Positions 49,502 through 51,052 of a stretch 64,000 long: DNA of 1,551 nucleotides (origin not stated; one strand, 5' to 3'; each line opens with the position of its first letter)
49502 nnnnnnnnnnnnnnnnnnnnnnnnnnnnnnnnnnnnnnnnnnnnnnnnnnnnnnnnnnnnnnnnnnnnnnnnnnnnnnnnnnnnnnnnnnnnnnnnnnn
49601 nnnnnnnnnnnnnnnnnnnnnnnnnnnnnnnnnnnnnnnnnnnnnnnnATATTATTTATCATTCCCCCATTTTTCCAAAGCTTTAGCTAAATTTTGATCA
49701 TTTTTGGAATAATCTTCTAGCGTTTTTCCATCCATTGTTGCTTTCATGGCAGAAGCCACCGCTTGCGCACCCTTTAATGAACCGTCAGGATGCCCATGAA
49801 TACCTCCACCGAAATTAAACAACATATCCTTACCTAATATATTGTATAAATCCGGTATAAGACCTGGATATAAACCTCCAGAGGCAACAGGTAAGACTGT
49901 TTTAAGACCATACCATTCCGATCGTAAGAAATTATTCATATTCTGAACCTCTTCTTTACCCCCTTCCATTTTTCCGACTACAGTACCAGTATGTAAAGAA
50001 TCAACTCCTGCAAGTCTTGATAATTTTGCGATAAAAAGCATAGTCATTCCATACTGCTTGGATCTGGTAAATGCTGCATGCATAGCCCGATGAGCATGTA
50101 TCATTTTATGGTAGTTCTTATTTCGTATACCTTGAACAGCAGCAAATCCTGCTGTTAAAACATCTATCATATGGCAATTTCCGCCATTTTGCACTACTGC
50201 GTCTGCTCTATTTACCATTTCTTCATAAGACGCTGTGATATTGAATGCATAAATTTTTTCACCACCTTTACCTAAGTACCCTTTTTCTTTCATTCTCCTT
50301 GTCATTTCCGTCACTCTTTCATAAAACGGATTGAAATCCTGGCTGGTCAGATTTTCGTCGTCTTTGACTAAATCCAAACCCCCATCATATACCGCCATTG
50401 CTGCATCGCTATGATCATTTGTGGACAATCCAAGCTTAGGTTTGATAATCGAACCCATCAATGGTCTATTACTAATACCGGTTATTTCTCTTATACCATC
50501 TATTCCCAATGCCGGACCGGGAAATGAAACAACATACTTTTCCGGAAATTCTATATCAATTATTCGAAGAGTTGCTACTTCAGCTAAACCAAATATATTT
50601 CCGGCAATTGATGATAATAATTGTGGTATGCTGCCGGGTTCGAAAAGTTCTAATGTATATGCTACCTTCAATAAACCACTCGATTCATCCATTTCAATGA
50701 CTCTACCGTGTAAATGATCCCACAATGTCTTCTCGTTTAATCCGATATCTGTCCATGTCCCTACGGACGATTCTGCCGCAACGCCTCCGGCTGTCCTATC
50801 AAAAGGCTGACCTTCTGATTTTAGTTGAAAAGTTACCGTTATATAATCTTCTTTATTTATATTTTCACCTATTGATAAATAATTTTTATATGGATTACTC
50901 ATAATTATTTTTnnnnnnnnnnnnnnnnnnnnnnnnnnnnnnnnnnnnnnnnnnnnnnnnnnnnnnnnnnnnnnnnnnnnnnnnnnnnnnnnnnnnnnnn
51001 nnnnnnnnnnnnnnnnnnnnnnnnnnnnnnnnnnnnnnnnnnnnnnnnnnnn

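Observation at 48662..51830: Form III RuBisCO operon (R15P isomerase - RuBisCO) lying tail-to-tail, 3 bp apart, with a class II phosphoribulokinase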

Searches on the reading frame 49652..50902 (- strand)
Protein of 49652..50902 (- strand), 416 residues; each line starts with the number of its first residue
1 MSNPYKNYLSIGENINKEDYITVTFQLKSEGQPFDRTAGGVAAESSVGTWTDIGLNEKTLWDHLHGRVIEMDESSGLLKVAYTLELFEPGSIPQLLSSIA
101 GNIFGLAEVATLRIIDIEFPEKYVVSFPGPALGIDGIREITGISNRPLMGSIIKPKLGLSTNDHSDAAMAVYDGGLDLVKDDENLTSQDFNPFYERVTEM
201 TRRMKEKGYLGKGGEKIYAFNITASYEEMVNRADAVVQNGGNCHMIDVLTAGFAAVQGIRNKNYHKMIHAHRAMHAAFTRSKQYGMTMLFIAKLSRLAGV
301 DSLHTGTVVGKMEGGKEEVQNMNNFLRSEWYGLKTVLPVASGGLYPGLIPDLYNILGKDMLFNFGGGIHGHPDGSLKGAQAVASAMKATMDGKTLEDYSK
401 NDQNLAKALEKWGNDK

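Call 3: search_protein_families(library=pfam, proteins=[window:49652-50902:-])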
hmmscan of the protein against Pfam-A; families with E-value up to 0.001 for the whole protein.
window:49652-50902:- (416 aa): 2 families
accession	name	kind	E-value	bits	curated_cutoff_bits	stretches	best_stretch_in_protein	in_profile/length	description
PF00016.26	RuBisCO_large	-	3.7e-77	259.9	30.1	1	134-412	2-299/299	Ribulose bisphosphate carboxylase large chain, catalytic domain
PF02788.21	RuBisCO_large_N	-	6.3e-29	101.1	20.7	1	16-123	9-120/120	Ribulose bisphosphate carboxylase large chain, N-terminal domain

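Call 4: search_protein_families(library=ncbifam, proteins=[window:49652-50902:-])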
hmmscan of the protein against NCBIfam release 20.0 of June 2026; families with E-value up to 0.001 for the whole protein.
window:49652-50902:- (416 aa): 6 families
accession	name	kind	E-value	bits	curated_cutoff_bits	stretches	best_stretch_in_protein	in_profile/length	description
TIGR03326.1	rubisco_III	equivalog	1.7e-138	462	497.45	1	15-412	9-426/426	type III ribulose-bisphosphate carboxylase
NF003252.0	PRK04208.1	subfamily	1.1e-132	442.9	438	1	8-414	17-457/468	ribulose-bisphosphate carboxylase large subunit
NF007095.0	PRK09549.1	equivalog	6.1e-78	262.1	409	1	20-415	3-404/407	2,3-diketo-5-methylthiopentyl-1-phosphate enolase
NF010002.0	PRK13475.1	equivalog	6.9e-75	252.4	489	1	9-415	10-443/459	ribulose-bisphosphate carboxylase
NF042437.1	OxoIsoapPDcar_OiaX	equivalog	3.4e-63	213.9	700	1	79-413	77-412/412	3-oxo-isoapionate-4-phosphate decarboxylase OiaX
TIGR03332.1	salvage_mtnW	equivalog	3.6e-63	213.6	513.6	1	22-413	4-407/407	2,3-diketo-5-methylthiopentyl-1-phosphate enolase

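Call 6: search_solved_structures(query=window:49652-50902:-, show_alignments=2, max_evalue=1e-20)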
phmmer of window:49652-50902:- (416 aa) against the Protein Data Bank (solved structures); distinct sequences matched with E-value up to 1e-20: 99 (the best 60 are shown).
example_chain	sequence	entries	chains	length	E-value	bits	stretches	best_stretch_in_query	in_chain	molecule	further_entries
2cwx_A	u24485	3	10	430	1.8e-103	349.9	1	19-413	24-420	Ribulose bisphosphate carboxylase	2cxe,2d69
6hun_A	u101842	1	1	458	9.7e-101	340.9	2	16-333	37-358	Ribulose bisphosphate carboxylase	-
1geh_A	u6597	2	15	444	1.2e-91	310.9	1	7-414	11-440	RIBULOSE-1,5-BISPHOSPHATE CARBOXYLASE/OXYGENASE | Ribulose bisphosphate carboxylase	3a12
3wqp_A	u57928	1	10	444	8.4e-91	308.2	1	7-414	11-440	Ribulose bisphosphate carboxylase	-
3a13_A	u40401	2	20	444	5.7e-90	305.4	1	7-414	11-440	Ribulose bisphosphate carboxylase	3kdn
3kdo_A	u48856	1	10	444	8.9e-90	304.8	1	7-414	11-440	Ribulose bisphosphate carboxylase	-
8dht_A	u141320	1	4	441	3.4e-87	296.3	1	5-414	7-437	Ribulose bisphosphate carboxylase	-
8u66_A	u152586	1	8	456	3.5e-85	289.7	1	6-389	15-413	Rubisco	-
7qsv_A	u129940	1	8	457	8.8e-85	288.4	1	23-394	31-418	RubisCO large subunit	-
7qsx_A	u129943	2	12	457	7e-83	282.1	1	23-393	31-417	RubisCO large subunit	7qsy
7qsz_A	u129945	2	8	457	9.7e-83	281.6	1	23-393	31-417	RubisCO large subunit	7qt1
7qvi_A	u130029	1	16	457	1.1e-82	281.5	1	23-393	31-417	RubisCO large subunit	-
8qmv_A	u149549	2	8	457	1.6e-82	280.9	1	23-393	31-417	RubisCO large subunit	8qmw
6ura_A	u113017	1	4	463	3.8e-79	269.8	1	19-414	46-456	Ribulose bisphosphate carboxylase large chain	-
9dyp_A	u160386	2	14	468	8e-73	249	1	6-322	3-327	ribulose-1,5-bisphosphate carboxylase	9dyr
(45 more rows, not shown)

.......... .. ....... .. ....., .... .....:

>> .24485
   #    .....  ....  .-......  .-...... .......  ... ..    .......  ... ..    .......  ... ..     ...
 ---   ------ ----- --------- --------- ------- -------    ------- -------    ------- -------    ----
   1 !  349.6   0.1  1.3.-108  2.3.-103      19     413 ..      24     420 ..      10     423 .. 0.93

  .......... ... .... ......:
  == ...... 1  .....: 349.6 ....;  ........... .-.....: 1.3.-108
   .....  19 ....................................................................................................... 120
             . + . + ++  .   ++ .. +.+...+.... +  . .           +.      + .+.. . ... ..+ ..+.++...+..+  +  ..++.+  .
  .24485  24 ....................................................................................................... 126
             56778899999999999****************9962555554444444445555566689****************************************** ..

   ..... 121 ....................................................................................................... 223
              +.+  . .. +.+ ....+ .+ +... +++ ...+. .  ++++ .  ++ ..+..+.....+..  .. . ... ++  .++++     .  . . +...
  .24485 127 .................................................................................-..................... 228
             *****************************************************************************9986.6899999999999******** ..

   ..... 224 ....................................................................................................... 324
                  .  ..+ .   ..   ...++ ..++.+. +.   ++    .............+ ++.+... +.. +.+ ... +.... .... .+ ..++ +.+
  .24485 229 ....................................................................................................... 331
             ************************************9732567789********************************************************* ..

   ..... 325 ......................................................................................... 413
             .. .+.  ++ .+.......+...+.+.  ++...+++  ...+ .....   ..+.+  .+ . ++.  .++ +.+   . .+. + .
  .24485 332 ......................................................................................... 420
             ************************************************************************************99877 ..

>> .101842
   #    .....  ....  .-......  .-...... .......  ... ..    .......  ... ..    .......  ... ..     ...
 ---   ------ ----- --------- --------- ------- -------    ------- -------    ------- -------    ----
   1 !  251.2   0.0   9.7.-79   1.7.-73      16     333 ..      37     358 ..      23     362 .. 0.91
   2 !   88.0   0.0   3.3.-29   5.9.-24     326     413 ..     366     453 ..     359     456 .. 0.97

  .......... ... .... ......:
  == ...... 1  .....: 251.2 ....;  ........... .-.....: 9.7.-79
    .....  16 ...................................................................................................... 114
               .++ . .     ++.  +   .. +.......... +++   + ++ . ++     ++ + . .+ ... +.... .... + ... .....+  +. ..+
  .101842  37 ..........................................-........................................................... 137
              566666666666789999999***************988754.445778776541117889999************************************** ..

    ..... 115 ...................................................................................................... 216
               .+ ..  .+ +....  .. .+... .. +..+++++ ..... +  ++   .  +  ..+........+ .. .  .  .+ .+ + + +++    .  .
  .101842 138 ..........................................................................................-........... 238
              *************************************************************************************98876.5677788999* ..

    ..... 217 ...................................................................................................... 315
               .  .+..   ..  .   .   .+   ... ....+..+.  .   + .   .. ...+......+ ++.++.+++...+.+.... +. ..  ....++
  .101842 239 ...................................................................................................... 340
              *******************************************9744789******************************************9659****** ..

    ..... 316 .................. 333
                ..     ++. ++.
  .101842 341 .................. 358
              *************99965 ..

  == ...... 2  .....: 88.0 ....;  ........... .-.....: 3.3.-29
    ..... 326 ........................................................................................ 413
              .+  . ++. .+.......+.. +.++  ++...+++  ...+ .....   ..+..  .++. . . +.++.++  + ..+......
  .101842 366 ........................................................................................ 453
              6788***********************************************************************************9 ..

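Call 19: find_homologous_proteins(query=window:49652-50902:-, max_evalue=1e-30)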
Query window:49652-50902:- (416 aa): 7963 proteins with E <= 1e-30 among 8000 candidates; the best 120 are listed.
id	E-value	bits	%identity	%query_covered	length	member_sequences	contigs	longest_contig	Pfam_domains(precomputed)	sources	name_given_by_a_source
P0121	3.0e-279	944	100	100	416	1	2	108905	PF02788.22,PF00016.27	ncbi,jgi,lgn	jgi:ribulose-bisphosphate carboxylase large chain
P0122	2.1e-212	724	76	100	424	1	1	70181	PF02788.22,PF00016.27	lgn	-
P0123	2.7e-202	690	73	100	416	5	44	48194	PF02788.22,PF00016.27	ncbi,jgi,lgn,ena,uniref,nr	ncbi:ribulose-bisphosphate carboxylase large subunit [Candidatus Gottesmanbacteria bacterium CG11_bi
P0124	3.9e-202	690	73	99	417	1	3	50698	PF02788.22,PF00016.27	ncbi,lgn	-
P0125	1.1e-199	682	73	99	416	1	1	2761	PF02788.22,PF00016.27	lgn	-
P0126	5.2e-199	679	73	99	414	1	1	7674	PF02788.22,PF00016.27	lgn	-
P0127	1.8e-198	678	72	99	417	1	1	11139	PF02788.22,PF00016.27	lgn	-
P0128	2.0e-198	678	73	99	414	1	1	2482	PF02788.22,PF00016.27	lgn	-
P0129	4.3e-197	673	71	99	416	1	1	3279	PF02788.22,PF00016.27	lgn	-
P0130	1.0e-195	669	71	99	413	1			PF02788.22,PF00016.27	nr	nr:RuBisCO long chain, Form III-c [uncultured bacterium]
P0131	1.3e-195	668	71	100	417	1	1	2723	PF02788.22,PF00016.27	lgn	-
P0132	1.6e-195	668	71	99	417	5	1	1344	PF02788.22,PF00016.27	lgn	-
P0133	4.4e-195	667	72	99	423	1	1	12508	PF02788.22,PF00016.27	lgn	-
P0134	2.1e-194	664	71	99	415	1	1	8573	PF02788.22,PF00016.27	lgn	-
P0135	6.1e-194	663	70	99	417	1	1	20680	PF02788.22,PF00016.27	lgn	-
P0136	9.8e-194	662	71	99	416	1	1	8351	PF02788.22,PF00016.27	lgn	-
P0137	9.0e-193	659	70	99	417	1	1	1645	PF02788.22,PF00016.27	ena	-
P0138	1.2e-192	659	69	99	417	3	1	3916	PF02788.22,PF00016.27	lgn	-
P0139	1.6e-192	658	70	99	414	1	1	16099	PF02788.22,PF00016.27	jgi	-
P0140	2.1e-192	658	68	100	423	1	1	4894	PF02788.22,PF00016.27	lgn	-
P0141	4.1e-192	657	69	100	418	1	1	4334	PF02788.22,PF00016.27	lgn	-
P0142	1.1e-191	655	70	99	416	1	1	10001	PF02788.22,PF00016.27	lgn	-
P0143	3.9e-190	650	69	99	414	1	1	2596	PF02788.22,PF00016.27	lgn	-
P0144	9.7e-188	642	68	99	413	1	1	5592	PF02788.22,PF00016.27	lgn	-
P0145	1.9e-187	641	69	99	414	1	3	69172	PF02788.22,PF00016.27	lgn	-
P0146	9.7e-187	639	68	99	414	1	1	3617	PF02788.22,PF00016.27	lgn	-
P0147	1.3e-186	639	67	100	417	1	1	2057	PF02788.22,PF00016.27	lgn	-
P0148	3.2e-186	637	68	99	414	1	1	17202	PF02788.22,PF00016.27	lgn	-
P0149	1.1e-185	636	68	99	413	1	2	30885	PF02788.22,PF00016.27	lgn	-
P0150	1.5e-185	635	68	99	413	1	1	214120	PF02788.22,PF00016.27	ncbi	-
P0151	2.4e-185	634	68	99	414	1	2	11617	PF02788.22,PF00016.27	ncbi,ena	-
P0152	3.7e-185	634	68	99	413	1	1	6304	PF02788.22,PF00016.27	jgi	jgi:ribulose-bisphosphate carboxylase large chain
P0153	5.3e-185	633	68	99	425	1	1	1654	PF02788.22,PF00016.27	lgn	-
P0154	1.5e-184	632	67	99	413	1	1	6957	PF02788.22,PF00016.27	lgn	-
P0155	3.6e-184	631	66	99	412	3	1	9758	PF02788.22,PF00016.27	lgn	-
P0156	6.8e-184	630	68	99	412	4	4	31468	PF02788.22,PF00016.27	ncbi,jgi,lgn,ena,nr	ncbi:MAG TPA: ribulose-bisphosphate carboxylase large subunit [Patescibacteria group bacterium]|nr:R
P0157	8.4e-184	629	68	99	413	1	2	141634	PF02788.22,PF00016.27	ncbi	-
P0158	9.9e-184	629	68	99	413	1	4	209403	PF02788.22,PF00016.27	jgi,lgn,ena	jgi:ribulose-bisphosphate carboxylase large chain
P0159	1.5e-183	629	67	99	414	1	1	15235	PF02788.22,PF00016.27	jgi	jgi:ribulose-bisphosphate carboxylase large chain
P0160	2.0e-183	628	68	99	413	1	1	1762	PF02788.22,PF00016.27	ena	-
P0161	2.0e-183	628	67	99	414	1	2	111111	PF02788.22,PF00016.27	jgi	-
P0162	3.5e-183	627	68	99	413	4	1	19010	PF02788.22,PF00016.27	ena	-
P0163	9.0e-183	626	67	99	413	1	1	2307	PF02788.22,PF00016.27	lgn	-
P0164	1.0e-182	626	67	99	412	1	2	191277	PF02788.22,PF00016.27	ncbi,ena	-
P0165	1.4e-182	625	67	99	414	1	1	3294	PF02788.22,PF00016.27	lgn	-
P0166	1.6e-182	625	67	99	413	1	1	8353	PF02788.22,PF00016.27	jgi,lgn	jgi:ribulose-bisphosphate carboxylase large chain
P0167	1.7e-182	625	67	99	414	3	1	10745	PF02788.22,PF00016.27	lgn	-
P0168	5.7e-182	623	67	99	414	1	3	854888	PF02788.22,PF00016.27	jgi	-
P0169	7.9e-182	623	68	99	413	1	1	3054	PF02788.22,PF00016.27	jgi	-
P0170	2.5e-181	621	67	99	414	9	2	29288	PF02788.22,PF00016.27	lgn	-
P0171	2.6e-181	621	67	99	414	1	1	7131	PF02788.22,PF00016.27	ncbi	-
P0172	6.1e-181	620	65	100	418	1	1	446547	PF02788.22,PF00016.27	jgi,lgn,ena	-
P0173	6.5e-181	620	66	99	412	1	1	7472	PF02788.22,PF00016.27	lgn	-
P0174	7.0e-181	620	67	99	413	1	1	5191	PF02788.22,PF00016.27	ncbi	-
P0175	7.8e-181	620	66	99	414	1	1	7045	PF02788.22,PF00016.27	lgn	-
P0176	9.4e-181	619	67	99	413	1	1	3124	PF02788.22,PF00016.27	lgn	-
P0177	1.7e-180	618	66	99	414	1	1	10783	PF02788.22,PF00016.27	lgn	-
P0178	2.1e-180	618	67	99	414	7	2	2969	PF02788.22,PF00016.27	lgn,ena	-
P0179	2.2e-180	618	67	99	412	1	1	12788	PF02788.22,PF00016.27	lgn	-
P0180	2.4e-180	618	67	99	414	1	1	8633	PF02788.22,PF00016.27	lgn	-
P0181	2.8e-180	618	67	99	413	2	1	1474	PF02788.22,PF00016.27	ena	-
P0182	3.1e-180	618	67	100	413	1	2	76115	PF02788.22,PF00016.27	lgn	-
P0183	3.3e-180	618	66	99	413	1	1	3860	PF02788.22,PF00016.27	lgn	-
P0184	5.1e-180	617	67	99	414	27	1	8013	PF02788.22,PF00016.27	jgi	jgi:ribulose-bisphosphate carboxylase large chain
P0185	5.2e-180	617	67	99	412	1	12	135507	PF02788.22,PF00016.27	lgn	-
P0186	6.6e-180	617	67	99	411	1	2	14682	PF02788.22,PF00016.27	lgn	-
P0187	8.3e-180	616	67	99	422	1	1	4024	PF02788.22,PF00016.27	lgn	-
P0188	1.4e-179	616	66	99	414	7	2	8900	PF02788.22,PF00016.27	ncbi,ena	-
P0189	1.5e-179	615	66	99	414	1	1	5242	PF02788.22,PF00016.27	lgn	-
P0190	1.6e-179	615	66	99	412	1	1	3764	PF02788.22,PF00016.27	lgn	-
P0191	3.3e-179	614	66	99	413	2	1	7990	PF02788.22,PF00016.27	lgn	-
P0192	3.5e-179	614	66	99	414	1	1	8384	PF02788.22,PF00016.27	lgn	-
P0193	3.6e-179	614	67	99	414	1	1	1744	PF02788.22,PF00016.27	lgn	-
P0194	3.8e-179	614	65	99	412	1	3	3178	PF02788.22,PF00016.27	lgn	-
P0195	4.9e-179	614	66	99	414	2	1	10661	PF02788.22,PF00016.27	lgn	-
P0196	4.9e-179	614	66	99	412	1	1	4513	PF02788.22,PF00016.27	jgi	-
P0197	1.1e-178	613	66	99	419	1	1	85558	PF02788.22,PF00016.27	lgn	-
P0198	1.8e-178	612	66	99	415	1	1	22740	PF02788.22,PF00016.27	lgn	-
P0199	1.8e-178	612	67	99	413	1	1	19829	PF02788.22,PF00016.27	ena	-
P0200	9.0e-178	610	66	99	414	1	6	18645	PF02788.22,PF00016.27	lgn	-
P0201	9.5e-178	609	65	99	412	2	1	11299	PF02788.22,PF00016.27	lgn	-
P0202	1.7e-177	609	65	99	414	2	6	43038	PF02788.22,PF00016.27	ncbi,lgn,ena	ncbi:MAG: ribulose-bisphosphate carboxylase large subunit [Patescibacteria group bacterium]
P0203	1.8e-177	609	65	99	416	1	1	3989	PF02788.22,PF00016.27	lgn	-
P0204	2.6e-177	608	66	99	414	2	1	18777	PF02788.22,PF00016.27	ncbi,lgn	-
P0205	2.7e-177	608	64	99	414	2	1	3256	PF02788.22,PF00016.27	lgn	-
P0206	3.7e-177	607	66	99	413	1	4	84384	PF02788.22,PF00016.27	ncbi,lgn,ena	-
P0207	6.5e-177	607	65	99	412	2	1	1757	PF02788.22,PF00016.27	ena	-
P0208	2.8e-176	605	63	99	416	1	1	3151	PF02788.22,PF00016.27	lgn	-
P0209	3.2e-176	604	65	99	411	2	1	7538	PF02788.22,PF00016.27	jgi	jgi:ribulose-bisphosphate carboxylase large chain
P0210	2.7e-175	601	65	99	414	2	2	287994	PF02788.22,PF00016.27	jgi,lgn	-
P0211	1.6e-174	599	64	99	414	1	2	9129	PF02788.22,PF00016.27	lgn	-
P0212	2.4e-174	598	64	99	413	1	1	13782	PF02788.22,PF00016.27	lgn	-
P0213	2.8e-174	598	64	99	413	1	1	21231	PF02788.22,PF00016.27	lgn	-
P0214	7.9e-174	597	66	99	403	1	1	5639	PF02788.22,PF00016.27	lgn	-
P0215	9.2e-173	593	64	99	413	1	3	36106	PF02788.22,PF00016.27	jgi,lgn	-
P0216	1.5e-172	592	63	99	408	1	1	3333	PF02788.22,PF00016.27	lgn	-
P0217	7.5e-172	590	65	99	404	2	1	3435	PF02788.22,PF00016.27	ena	-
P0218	8.9e-171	586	64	99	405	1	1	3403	PF02788.22,PF00016.27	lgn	-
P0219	8.1e-170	583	63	99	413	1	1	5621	PF02788.22,PF00016.27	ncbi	-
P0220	1.3e-168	579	64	99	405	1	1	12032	PF02788.22,PF00016.27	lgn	-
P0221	1.9e-166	572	65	99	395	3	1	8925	PF02788.22,PF00016.27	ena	-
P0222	2.6e-166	572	60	99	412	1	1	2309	PF02788.22,PF00016.27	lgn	-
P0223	7.6e-163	560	62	99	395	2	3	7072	PF02788.22,PF00016.27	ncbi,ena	-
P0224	3.0e-158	545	59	99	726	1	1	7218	PF02788.22,PF00016.27,PF01008.24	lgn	-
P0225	1.6e-156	540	60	99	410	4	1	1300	PF02788.22,PF00016.27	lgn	-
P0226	3.4e-153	529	60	98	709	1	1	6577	PF02788.22,PF00016.27,PF01008.24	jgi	-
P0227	7.5e-153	527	58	100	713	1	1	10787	PF02788.22,PF00016.27,PF01008.24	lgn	-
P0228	9.4e-153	527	57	99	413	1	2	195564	PF02788.22,PF00016.27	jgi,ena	-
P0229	2.0e-152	526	59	99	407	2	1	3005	PF02788.22,PF00016.27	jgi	jgi:ribulose-bisphosphate carboxylase large chain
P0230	5.5e-152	525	57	98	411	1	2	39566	PF02788.22,PF00016.27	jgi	-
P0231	1.3e-151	523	57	99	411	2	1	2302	PF02788.22,PF00016.27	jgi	-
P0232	2.0e-150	519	57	99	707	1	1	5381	PF02788.22,PF00016.27,PF01008.24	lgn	-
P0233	3.4e-150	519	58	99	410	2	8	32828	PF02788.22,PF00016.27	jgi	-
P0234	7.8e-149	514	58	99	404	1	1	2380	PF02788.22,PF00016.27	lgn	-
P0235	1.2e-148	514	58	99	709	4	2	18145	PF02788.22,PF00016.27,PF01008.24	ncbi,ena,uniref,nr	ncbi:MAG: Ribulose bisphosphate carboxylase, type III [Candidatus Gottesmanbacteria bacterium GW2011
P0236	2.1e-148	513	58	99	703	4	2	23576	PF02788.22,PF00016.27,PF01008.24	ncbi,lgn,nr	ncbi:MAG: ribulose-bisphosphate carboxylase large subunit [Patescibacteria group bacterium]|nr:ribul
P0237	3.4e-148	512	56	99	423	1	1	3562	PF02788.22,PF00016.27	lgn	-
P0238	8.6e-148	511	57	100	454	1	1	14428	PF02788.22,PF00016.27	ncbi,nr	ncbi:ribulose-bisphosphate carboxylase large subunit [Candidatus Gottesmanbacteria bacterium]|nr:rib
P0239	1.0e-147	511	56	99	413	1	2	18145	PF02788.22,PF00016.27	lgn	-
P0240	2.4e-147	509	57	99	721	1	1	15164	PF02788.22,PF00016.27,PF01008.24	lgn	-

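Call 20: find_encoding_contigs(protein=P0122, flank=6000, max_places=2)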
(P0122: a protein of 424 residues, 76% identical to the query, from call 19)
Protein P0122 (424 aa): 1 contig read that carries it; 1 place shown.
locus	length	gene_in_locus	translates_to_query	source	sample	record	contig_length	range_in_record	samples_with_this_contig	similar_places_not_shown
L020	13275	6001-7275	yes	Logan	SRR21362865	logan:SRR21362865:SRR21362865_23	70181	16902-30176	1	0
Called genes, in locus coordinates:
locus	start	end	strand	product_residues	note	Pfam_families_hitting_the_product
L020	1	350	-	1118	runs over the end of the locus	PF00873:ACR_tran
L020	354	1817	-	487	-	PF25919:BSH_CusB (faint), PF25973:BSH_CzcB (faint), PF25984:BSH_YknX (faint), PF25975:CzcB_C, PF25989:YknX_C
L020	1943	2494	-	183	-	PF13847:Methyltransf_31 (weak)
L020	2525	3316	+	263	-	PF00226:DnaJ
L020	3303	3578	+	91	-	-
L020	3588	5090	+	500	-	PF13231:PMT_2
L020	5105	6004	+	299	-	PF01008:IF-2B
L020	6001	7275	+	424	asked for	PF02788:RuBisCO_large_N, PF00016:RuBisCO_large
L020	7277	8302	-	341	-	PF00485:PRK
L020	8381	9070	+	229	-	PF20582:UPF0758_N, PF04002:RadC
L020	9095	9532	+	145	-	PF09391:DUF2000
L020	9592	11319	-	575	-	PF02518:HATPase_c (weak), PF13589:HATPase_c_3, PF01119:DNA_mis_repair, PF08676:MutL_C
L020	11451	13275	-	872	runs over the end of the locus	PF01624:MutS_I, PF05188:MutS_II, PF05192:MutS_III, PF05190:MutS_IV, PF00488:MutS_V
